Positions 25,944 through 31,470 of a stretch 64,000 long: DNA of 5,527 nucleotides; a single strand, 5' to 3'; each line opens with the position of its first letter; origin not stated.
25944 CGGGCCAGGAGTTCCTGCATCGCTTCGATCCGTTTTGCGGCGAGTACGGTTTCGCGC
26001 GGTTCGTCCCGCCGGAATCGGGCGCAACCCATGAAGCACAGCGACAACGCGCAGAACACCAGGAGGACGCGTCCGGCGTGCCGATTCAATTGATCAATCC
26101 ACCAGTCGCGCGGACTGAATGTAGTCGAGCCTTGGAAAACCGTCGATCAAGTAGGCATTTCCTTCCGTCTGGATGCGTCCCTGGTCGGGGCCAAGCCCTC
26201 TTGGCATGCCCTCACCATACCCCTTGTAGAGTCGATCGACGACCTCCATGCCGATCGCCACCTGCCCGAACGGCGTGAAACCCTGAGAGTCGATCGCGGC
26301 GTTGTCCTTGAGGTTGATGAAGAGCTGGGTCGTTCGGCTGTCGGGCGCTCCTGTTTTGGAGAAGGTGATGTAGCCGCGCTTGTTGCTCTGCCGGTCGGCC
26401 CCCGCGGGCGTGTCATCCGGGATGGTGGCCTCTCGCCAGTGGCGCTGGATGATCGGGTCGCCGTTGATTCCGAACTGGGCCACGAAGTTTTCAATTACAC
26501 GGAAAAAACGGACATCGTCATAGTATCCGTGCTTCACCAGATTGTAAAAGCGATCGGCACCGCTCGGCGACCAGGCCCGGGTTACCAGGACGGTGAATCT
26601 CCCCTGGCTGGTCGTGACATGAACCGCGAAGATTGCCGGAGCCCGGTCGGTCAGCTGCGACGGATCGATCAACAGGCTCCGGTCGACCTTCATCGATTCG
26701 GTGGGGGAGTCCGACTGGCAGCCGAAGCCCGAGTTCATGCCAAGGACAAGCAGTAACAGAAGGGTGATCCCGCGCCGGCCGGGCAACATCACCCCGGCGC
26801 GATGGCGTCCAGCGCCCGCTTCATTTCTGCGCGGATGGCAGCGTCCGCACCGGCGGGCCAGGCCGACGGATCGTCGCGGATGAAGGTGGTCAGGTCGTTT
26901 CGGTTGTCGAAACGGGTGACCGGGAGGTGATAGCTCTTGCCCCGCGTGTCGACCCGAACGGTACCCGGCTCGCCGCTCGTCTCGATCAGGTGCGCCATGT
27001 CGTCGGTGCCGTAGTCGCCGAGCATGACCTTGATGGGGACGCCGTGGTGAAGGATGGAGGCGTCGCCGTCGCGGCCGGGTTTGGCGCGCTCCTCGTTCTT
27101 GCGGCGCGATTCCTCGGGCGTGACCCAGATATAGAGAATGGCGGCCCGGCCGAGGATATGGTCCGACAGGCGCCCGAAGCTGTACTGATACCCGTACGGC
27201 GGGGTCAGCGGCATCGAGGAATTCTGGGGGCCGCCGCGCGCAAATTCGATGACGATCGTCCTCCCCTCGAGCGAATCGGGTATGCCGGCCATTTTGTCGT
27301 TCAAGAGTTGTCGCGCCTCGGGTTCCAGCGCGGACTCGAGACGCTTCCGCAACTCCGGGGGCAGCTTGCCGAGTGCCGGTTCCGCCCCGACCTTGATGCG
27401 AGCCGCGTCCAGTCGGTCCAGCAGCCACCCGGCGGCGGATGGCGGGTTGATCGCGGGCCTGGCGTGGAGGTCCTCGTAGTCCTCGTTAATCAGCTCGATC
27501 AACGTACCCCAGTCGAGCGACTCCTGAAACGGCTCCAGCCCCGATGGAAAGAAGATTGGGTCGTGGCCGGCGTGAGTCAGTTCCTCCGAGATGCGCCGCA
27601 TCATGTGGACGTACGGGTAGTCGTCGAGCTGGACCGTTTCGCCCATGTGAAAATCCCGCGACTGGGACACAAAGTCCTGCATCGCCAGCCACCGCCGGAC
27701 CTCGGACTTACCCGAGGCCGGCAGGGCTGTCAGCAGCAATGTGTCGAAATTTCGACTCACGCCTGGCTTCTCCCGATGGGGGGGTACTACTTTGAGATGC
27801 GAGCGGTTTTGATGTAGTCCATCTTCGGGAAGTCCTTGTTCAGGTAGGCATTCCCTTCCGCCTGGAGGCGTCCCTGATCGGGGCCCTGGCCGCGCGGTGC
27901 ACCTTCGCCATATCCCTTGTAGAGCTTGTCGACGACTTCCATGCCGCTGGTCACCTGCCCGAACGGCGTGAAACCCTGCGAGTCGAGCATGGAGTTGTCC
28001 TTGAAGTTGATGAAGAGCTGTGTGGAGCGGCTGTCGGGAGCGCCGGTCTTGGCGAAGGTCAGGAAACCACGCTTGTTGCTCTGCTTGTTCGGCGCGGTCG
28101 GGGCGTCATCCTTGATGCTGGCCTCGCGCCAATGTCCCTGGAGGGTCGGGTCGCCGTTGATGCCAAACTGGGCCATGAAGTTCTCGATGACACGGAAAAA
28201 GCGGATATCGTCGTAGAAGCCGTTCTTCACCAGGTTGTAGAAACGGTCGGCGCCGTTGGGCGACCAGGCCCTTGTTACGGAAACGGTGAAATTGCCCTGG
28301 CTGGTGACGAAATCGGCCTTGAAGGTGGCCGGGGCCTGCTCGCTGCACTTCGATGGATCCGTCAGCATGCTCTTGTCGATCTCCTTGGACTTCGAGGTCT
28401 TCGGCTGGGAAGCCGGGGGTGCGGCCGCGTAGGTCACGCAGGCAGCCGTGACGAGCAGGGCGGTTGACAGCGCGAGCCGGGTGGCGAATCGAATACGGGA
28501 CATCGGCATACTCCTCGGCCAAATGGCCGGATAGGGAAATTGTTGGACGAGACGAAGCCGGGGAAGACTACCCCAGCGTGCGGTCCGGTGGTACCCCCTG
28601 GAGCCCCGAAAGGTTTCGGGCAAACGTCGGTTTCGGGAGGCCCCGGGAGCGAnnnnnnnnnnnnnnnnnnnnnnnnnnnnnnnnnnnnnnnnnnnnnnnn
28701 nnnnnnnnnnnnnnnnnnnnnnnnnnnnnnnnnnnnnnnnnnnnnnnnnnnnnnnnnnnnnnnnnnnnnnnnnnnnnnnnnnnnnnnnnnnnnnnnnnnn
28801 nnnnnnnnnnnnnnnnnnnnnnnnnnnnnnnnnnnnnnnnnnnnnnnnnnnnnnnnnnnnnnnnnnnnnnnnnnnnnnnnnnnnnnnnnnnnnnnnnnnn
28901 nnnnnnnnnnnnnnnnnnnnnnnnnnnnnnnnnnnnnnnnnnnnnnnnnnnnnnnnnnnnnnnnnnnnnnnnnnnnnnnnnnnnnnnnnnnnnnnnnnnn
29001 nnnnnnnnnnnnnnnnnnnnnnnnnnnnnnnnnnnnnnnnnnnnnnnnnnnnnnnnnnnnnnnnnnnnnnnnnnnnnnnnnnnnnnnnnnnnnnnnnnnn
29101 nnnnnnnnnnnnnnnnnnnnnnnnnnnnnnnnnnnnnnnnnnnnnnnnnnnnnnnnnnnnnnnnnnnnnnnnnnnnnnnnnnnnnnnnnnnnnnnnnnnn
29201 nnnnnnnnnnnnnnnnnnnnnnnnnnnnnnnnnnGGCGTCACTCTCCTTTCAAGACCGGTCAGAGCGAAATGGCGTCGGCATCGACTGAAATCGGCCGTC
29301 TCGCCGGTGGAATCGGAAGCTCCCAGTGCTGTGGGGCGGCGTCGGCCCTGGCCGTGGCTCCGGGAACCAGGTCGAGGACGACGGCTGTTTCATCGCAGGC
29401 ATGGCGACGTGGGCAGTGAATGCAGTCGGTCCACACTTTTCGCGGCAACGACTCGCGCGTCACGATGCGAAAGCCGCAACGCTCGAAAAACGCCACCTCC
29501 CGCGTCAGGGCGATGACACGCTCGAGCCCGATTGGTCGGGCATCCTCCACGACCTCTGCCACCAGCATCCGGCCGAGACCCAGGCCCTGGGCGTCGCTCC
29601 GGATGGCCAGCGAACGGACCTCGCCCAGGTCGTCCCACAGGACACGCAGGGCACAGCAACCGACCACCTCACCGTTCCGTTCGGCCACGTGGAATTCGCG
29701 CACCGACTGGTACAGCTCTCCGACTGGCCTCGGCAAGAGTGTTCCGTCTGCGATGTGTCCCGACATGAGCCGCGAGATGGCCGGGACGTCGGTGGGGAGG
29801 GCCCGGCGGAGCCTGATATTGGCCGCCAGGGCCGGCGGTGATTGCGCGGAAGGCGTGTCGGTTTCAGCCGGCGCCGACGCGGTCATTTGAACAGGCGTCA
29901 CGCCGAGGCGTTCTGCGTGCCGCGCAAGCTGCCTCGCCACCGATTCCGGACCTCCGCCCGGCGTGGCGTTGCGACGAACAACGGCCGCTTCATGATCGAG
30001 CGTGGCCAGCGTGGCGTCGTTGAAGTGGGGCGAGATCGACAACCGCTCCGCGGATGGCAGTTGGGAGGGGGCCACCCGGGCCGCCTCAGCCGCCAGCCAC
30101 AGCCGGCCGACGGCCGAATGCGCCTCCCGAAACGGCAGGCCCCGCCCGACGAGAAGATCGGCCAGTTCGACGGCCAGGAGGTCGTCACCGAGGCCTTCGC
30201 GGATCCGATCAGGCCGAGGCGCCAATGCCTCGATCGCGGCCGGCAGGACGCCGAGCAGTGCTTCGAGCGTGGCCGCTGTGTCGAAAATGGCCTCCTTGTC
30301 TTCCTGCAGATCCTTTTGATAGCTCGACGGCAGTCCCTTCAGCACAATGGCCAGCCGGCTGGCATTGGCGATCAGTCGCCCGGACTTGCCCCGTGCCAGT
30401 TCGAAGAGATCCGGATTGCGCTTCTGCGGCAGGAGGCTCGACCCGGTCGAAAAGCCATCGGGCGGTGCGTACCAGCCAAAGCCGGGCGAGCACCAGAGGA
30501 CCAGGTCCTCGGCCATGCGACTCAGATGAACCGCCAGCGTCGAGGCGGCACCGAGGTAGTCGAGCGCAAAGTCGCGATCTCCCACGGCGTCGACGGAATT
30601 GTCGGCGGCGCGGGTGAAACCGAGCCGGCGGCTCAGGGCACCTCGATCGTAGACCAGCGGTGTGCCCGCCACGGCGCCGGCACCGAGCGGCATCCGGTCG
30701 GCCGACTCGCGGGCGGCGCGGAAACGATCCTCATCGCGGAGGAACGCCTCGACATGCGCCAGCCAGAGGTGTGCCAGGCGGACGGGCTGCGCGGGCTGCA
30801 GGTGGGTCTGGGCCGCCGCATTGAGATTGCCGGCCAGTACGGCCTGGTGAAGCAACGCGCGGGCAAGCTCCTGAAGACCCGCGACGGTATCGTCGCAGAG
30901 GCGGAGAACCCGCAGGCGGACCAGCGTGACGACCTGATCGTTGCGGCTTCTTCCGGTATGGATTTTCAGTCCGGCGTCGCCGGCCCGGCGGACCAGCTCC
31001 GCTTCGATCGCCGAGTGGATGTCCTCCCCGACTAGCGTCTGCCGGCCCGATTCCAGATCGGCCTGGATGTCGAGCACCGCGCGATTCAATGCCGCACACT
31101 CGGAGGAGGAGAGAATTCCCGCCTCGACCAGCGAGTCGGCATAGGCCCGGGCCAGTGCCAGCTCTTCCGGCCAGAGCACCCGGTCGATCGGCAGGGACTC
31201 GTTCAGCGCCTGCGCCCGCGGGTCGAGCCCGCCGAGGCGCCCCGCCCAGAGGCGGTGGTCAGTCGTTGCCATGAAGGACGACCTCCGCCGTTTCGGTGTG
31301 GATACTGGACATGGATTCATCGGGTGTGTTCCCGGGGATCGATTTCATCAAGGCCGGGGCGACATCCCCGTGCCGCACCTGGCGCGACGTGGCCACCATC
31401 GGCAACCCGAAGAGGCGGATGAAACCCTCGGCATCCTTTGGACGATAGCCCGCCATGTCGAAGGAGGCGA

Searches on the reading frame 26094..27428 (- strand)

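Call 23: search_protein_families(library=pfam, proteins=[window:26094-27428:-], max_evalue=0.001)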
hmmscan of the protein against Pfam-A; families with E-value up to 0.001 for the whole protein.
window:26094-27428:- (444 aa): 1 family
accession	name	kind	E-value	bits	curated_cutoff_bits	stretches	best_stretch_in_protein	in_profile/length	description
PF00160.26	Pro_isomerase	-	2.3e-22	80.4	21.7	1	269-403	2-140/159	Cyclophilin type peptidyl-prolyl cis-trans isomerase/CLD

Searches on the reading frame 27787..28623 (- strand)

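Call 23: search_protein_families(library=pfam, proteins=[window:27787-28623:-], max_evalue=0.001)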
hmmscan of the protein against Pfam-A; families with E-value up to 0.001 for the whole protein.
window:27787-28623:- (278 aa): 1 family
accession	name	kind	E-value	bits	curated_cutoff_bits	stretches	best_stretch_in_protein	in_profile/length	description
PF00160.26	Pro_isomerase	-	2.1e-27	96.7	21.7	1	104-238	3-141/159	Cyclophilin type peptidyl-prolyl cis-trans isomerase/CLD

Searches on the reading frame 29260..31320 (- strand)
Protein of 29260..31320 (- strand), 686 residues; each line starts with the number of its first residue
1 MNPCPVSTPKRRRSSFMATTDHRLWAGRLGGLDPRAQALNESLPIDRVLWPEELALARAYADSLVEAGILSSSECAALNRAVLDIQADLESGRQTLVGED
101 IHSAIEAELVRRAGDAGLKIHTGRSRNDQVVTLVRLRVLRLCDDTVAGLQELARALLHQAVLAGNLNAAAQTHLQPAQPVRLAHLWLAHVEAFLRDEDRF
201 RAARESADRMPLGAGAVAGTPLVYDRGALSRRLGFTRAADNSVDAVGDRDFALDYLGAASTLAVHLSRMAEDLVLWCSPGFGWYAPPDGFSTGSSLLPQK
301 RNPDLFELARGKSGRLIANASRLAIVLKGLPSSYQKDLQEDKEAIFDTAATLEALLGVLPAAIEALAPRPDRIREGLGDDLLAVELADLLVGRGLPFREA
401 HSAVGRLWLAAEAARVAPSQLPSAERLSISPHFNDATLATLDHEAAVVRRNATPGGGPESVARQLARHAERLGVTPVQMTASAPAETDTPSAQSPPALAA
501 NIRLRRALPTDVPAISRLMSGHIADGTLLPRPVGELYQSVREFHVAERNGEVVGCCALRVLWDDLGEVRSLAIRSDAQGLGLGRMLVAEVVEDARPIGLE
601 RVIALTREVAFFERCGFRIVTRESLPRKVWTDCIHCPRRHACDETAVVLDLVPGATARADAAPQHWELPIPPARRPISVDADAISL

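Call 23: search_protein_families(library=pfam, proteins=[window:29260-31320:-], max_evalue=0.001)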
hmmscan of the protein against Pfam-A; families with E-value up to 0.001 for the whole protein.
window:29260-31320:- (686 aa): 5 families
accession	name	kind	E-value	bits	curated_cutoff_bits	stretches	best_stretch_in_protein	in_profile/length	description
PF00206.25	Lyase_1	-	4.5e-51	174.6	27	1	33-316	8-310/312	Lyase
PF00583.31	Acetyltransf_1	-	1.5e-15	57.9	20.7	1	542-617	34-116/116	Acetyltransferase (GNAT) family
PF14698.11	ASL_C2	-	1.2e-14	54.9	27.3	1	381-447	2-68/69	Argininosuccinate lyase C-terminal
PF13508.13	Acetyltransf_7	-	6.9e-14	52.4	27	1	542-618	4-83/84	Acetyltransferase (GNAT) domain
PF13673.13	Acetyltransf_10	-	4.2e-07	30.4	23.6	1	541-623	31-113/128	Acetyltransferase (GNAT) domain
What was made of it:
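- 29260..31320 (-): argH fused to a C-terminal GNAT acetyltransferase (ArgH(A)-type). This is a second fusion in the same operon. The start is probably the ATG at 31272. Pfam Lyase_1, ASL_C2 and Acetyltransf_1 (call 23).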
